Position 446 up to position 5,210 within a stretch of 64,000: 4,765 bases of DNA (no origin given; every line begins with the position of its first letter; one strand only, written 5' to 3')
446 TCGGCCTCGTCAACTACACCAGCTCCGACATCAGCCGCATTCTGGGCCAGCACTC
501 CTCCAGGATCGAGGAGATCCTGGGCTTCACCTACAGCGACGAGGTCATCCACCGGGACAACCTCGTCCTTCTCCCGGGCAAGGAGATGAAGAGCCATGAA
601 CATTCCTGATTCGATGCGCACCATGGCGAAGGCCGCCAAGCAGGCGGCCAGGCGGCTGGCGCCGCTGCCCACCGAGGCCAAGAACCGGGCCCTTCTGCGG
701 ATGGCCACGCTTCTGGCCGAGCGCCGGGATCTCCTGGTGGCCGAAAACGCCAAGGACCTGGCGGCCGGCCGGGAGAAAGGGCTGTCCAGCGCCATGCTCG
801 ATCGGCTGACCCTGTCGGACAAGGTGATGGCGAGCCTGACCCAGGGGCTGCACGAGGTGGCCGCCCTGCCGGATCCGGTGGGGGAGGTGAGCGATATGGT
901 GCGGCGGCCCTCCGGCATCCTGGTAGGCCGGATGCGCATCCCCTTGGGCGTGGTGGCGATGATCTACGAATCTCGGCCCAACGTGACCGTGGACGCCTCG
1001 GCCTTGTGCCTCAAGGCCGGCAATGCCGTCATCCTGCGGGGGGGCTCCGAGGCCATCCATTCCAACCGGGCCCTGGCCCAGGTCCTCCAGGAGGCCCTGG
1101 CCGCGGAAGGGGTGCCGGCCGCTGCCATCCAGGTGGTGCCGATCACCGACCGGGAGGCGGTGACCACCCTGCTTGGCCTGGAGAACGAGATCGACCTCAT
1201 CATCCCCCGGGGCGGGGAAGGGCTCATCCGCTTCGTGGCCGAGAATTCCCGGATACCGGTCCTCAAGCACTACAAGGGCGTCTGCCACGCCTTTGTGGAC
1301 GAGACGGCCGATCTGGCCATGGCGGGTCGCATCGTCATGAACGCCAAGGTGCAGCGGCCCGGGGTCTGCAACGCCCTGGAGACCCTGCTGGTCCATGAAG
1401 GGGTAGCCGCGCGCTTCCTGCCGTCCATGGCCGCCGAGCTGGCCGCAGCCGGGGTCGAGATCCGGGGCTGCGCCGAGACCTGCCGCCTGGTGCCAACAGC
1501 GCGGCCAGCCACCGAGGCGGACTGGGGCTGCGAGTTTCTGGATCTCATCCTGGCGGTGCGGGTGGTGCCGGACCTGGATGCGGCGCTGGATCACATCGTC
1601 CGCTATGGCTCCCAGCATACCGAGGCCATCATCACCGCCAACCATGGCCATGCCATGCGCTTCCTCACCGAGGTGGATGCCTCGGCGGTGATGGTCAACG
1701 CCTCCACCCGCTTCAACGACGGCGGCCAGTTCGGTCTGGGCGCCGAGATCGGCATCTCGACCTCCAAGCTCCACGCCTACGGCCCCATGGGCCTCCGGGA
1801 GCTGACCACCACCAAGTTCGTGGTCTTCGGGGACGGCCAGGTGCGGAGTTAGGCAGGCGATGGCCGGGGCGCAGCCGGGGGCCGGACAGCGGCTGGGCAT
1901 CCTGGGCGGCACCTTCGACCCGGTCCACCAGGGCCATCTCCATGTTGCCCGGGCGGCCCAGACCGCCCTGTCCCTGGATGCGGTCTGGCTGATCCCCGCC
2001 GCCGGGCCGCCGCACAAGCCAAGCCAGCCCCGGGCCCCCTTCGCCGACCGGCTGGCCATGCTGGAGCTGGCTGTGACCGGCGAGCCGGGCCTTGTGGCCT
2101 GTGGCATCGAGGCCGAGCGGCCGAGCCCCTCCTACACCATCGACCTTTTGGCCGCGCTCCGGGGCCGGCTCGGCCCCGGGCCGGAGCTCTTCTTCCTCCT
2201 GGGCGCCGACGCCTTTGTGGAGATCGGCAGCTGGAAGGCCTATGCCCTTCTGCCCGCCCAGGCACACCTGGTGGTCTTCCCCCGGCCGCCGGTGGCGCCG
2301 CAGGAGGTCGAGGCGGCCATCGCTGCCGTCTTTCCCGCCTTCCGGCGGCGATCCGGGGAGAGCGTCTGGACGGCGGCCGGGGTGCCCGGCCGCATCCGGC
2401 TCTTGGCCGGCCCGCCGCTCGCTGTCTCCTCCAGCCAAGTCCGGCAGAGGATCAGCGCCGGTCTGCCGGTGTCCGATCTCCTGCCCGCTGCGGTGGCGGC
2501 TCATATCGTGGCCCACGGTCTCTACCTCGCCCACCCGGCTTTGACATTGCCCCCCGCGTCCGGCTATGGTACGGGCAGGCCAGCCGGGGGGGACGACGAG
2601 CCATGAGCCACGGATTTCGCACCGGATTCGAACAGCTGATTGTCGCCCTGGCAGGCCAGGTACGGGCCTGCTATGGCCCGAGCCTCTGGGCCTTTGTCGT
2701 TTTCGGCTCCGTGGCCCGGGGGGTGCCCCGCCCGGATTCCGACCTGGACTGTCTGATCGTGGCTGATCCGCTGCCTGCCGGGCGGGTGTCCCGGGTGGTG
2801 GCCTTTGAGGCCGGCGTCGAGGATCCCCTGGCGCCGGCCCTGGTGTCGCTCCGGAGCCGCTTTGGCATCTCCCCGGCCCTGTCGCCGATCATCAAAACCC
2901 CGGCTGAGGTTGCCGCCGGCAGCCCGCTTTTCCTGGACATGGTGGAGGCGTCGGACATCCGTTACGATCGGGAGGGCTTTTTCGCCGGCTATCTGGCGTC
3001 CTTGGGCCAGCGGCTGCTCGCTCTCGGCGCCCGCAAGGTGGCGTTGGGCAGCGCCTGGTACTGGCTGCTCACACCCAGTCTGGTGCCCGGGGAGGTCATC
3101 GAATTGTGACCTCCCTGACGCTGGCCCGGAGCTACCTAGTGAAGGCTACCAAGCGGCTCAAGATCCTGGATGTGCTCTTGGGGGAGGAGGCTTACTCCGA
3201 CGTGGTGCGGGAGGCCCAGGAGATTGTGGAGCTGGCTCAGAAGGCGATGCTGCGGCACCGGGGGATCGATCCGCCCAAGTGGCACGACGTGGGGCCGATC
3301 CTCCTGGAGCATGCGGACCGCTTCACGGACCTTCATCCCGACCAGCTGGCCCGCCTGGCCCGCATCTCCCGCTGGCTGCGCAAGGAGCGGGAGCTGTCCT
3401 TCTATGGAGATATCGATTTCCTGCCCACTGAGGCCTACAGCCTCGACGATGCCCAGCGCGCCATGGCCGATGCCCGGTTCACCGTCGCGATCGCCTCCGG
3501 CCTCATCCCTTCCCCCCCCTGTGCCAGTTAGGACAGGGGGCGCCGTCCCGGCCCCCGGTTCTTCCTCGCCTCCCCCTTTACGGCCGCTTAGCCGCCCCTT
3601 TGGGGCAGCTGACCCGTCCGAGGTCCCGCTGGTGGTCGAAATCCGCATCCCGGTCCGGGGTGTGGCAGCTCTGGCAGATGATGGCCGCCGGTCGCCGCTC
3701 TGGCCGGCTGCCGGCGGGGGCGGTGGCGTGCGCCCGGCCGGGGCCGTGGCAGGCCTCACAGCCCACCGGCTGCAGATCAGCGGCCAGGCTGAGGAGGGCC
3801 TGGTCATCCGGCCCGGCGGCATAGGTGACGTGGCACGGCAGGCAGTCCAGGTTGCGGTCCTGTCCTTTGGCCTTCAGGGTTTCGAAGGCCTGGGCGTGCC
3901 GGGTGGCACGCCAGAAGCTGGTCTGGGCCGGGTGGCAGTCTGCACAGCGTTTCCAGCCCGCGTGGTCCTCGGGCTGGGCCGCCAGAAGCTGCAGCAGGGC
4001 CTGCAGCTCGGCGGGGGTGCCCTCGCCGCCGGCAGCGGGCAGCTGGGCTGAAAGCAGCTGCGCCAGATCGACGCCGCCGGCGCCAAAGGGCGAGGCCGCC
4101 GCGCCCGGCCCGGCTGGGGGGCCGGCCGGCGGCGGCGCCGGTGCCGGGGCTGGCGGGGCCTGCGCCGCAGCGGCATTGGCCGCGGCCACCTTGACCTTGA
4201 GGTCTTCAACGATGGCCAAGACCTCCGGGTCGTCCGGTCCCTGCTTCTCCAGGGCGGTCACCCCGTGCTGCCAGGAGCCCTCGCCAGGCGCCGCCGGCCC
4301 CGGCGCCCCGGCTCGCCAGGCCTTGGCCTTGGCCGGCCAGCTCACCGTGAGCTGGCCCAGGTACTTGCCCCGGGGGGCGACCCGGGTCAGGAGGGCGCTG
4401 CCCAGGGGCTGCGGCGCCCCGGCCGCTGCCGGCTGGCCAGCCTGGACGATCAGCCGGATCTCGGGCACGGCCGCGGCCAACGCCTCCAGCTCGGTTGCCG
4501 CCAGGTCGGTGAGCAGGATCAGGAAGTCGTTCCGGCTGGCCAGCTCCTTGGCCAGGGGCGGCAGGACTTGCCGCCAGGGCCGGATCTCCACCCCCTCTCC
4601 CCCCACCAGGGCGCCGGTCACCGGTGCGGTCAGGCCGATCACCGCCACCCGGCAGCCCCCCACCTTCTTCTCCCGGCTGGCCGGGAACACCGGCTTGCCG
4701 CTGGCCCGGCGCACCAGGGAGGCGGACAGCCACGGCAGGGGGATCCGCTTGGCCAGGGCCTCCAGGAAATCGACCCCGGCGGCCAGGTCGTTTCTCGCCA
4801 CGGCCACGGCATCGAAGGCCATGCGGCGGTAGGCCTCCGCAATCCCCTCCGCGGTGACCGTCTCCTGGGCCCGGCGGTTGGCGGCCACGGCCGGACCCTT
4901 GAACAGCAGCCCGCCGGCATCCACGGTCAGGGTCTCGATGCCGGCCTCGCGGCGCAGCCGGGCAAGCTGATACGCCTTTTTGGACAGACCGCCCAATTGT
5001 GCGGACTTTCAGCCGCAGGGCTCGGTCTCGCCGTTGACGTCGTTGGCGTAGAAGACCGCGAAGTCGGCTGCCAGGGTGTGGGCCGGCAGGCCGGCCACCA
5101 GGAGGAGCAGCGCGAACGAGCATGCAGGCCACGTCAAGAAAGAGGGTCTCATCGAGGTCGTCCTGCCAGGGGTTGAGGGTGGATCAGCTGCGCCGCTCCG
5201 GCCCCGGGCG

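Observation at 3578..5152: In-frame UGA with a SECIS-like hairpin joins two ORFs into a candidate selenocysteine-containing exported phosphoesterase-like/tetrahaem cytochrome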

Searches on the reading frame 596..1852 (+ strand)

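Call 24: search_protein_families(library=ncbifam, proteins=[window:596-1852:+], max_evalue=0.00001)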
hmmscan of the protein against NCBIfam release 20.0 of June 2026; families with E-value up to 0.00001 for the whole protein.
window:596-1852:+ (418 aa): 11 families
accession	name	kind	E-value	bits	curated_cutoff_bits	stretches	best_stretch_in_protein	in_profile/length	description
NF001221.0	PRK00197.1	equivalog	3.6e-186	618.9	289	1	4-417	4-417/418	glutamate-5-semialdehyde dehydrogenase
TIGR00407.1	proA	equivalog_domain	1.5e-148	494.9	317.45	1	14-407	1-398/398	glutamate-5-semialdehyde dehydrogenase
TIGR01092.1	P5CS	equivalog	1.7e-106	357.1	796.75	1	6-416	287-694/715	delta l-pyrroline-5-carboxylate synthetase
NF047625.1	AcylSulfactDhSauS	equivalog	7.7e-15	54.6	600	1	113-277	99-263/464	acylating sulfoacetaldehyde dehydrogenase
TIGR02518.1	EutH_ACDH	equivalog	9e-15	54.5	620.1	1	110-269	98-257/488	acetaldehyde dehydrogenase (acetylating)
NF010378.0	PRK13805.1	equivalog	4.9e-14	51.1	951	1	116-280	110-275/872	bifunctional acetaldehyde-CoA/alcohol dehydrogenase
NF040648.1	lactal_redase_Meth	equivalog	6.1e-10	38.7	650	1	11-280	39-296/463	lactaldehyde dehydrogenase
NF011927.0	PRK15398.1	subfamily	9.6e-10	37.7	403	1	115-283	128-297/465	aldehyde dehydrogenase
NF052305.1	DioxValDhHalo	equivalog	7e-09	35.1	750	0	112-281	137-307/483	2,5-dioxovalerate dehydrogenase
TIGR01804.1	BADH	equivalog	1.9e-06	26.7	668.6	1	7-279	37-297/467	betaine-aldehyde dehydrogenase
NF050084.1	pip_6_carb_DH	equivalog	5.5e-06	25.6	730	1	115-280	116-285/475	L-piperidine-6-carboxylate dehydrogenase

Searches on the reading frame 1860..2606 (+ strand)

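Call 24: search_protein_families(library=ncbifam, proteins=[window:1860-2606:+], max_evalue=0.00001)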
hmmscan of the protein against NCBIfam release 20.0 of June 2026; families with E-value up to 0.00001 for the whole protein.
window:1860-2606:+ (248 aa): 11 families
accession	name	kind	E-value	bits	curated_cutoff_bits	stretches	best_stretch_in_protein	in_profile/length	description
NF000839.0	PRK00071.1-1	equivalog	1.8e-54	185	187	1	13-224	9-217/219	nicotinate-nucleotide adenylyltransferase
TIGR00482.1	TIGR00482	equivalog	3.1e-46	157.8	112.45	1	14-222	1-194/194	nicotinate (nicotinamide) nucleotide adenylyltransferase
NF000840.1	PRK00071.1-3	equivalog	8.5e-46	156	150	1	10-223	6-199/201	nicotinate-nucleotide adenylyltransferase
NF005410.0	PRK06973.1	equivalog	9.2e-36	123.3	214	1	8-222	20-241/243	nicotinate-nucleotide adenylyltransferase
NF000841.0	PRK00071.1-4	equivalog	2.2e-34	118.9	197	1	10-128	7-124/194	nicotinate-nucleotide adenylyltransferase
NF000843.0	PRK00071.2-2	equivalog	1.8e-32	112.5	240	1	8-198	10-197/212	nicotinate-nucleotide adenylyltransferase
NF005519.0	PRK07152.1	equivalog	1.2e-27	96.8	315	1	10-224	1-186/361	nicotinate-nucleotide adenylyltransferase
NF000845.0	PRK00071.2-4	equivalog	1.8e-19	70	210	1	10-197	8-192/197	nicotinate-nucleotide adenylyltransferase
NF000846.0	PRK00071.2-5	equivalog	3.8e-17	62.5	329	1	8-195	17-201/210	nicotinate-nucleotide adenylyltransferase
NF000842.0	PRK00071.2-1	equivalog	9.7e-08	31.9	167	0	11-149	3-133/191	nicotinate-nucleotide adenylyltransferase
TIGR00125.1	cyt_tran_rel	domain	7.2e-07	29.3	27.7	1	13-74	2-62/65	adenylyltransferase/cytidyltransferase family protein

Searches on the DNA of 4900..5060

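Call 57: search_rna_families(source=window, start=4900, end=5060, threshold=evalue, max_evalue=10)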
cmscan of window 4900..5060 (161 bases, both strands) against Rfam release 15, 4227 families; matches with E-value up to 10: 3.
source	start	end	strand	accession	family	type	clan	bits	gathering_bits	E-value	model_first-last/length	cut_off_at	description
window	4972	5023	-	RF03154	twister-P3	Gene; ribozyme;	CL00120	13.9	39.9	3.4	1-73/73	no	type-P3 twister ribozyme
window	4908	4981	+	RF02784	SorX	Gene; sRNA;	-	13.5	46.6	0.63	1-73/73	no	Singlet oxygen resistance RNA X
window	4915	4982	+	RF02353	BjrC68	Gene; sRNA;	-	8.9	39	7.4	1-82/82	no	Bradyrhizobiaceae sRNA BjrC68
